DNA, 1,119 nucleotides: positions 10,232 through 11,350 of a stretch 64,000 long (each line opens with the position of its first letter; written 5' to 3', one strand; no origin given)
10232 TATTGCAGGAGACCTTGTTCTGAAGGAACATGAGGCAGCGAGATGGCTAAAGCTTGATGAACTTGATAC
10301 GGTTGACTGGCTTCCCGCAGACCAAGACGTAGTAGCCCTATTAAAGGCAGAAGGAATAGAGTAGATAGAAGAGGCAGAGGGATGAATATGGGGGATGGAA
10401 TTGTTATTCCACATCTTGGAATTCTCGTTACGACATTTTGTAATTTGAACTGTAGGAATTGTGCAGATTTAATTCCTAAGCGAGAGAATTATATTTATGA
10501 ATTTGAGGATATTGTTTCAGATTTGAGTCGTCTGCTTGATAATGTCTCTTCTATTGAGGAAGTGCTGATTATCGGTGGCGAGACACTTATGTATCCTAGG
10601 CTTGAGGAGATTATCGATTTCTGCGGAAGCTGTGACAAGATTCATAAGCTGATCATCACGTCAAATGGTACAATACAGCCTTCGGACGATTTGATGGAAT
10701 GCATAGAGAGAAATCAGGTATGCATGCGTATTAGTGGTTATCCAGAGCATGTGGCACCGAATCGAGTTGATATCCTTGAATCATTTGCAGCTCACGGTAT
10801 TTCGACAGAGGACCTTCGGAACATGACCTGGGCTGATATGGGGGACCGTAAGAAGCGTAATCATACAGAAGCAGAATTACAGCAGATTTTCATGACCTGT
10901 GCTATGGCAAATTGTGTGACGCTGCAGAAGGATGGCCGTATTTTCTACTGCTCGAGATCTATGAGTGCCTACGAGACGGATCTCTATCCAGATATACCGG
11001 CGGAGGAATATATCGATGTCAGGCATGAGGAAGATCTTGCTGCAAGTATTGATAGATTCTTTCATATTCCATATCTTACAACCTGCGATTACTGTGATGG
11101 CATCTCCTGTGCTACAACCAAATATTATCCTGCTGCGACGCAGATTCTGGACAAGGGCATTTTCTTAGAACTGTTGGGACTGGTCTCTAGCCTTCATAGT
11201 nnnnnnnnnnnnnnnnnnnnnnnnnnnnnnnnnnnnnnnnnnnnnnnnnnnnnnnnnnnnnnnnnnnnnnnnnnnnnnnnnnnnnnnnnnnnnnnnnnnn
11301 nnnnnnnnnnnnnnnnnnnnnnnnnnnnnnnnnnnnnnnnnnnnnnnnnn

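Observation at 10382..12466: Radical SAM/SPASM-like enzyme fused to a DltD/SGNH-like domain through a ~150-aa helical linker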

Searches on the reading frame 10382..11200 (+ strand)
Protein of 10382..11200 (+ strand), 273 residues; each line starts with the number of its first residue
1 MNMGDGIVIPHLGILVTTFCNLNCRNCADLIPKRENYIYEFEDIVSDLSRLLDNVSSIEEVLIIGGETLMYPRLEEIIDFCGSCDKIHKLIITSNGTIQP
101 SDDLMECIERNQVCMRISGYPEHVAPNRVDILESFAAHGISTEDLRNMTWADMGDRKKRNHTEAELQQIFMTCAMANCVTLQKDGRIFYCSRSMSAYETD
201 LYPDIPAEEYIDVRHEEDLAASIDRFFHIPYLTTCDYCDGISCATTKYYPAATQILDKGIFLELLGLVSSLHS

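Call 44: search_solved_structures(query=window:10382-11200:+, max_evalue=1, show_alignments=1)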
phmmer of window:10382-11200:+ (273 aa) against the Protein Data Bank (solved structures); distinct sequences matched with E-value up to 1: 10.
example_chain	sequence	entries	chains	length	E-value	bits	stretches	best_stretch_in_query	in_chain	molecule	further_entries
7wzv_A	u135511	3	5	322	5.3e-06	29.2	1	5-194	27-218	4Fe-4S cluster-binding domain-containing protein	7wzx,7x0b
6b4c_A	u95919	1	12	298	0.036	16.6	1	37-102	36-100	Viperin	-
9dfw_A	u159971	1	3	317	0.037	16.6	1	37-102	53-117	Radical SAM core domain-containing protein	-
9dgw_A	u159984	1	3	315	0.039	16.5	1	37-102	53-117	Radical SAM core domain-containing protein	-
7n7i_A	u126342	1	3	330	0.043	16.3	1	38-102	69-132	Viperin-like enzyme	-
7tol_A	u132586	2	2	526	0.081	15.4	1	14-96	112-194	glycerol dibiphytanyl glycerol tetraether - macrocyclic archaeol synthase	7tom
9dfn_A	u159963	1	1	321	0.11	15.1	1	15-99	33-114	Radical SAM core domain-containing protein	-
9dfu_A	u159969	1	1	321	0.16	14.4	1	18-99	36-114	Radical SAM core domain-containing protein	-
2fb2_A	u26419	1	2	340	0.59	12.6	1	9-98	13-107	Molybdenum cofactor biosynthesis protein A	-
1tv7_A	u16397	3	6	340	0.68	12.4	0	10-98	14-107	Molybdenum cofactor biosynthesis protein A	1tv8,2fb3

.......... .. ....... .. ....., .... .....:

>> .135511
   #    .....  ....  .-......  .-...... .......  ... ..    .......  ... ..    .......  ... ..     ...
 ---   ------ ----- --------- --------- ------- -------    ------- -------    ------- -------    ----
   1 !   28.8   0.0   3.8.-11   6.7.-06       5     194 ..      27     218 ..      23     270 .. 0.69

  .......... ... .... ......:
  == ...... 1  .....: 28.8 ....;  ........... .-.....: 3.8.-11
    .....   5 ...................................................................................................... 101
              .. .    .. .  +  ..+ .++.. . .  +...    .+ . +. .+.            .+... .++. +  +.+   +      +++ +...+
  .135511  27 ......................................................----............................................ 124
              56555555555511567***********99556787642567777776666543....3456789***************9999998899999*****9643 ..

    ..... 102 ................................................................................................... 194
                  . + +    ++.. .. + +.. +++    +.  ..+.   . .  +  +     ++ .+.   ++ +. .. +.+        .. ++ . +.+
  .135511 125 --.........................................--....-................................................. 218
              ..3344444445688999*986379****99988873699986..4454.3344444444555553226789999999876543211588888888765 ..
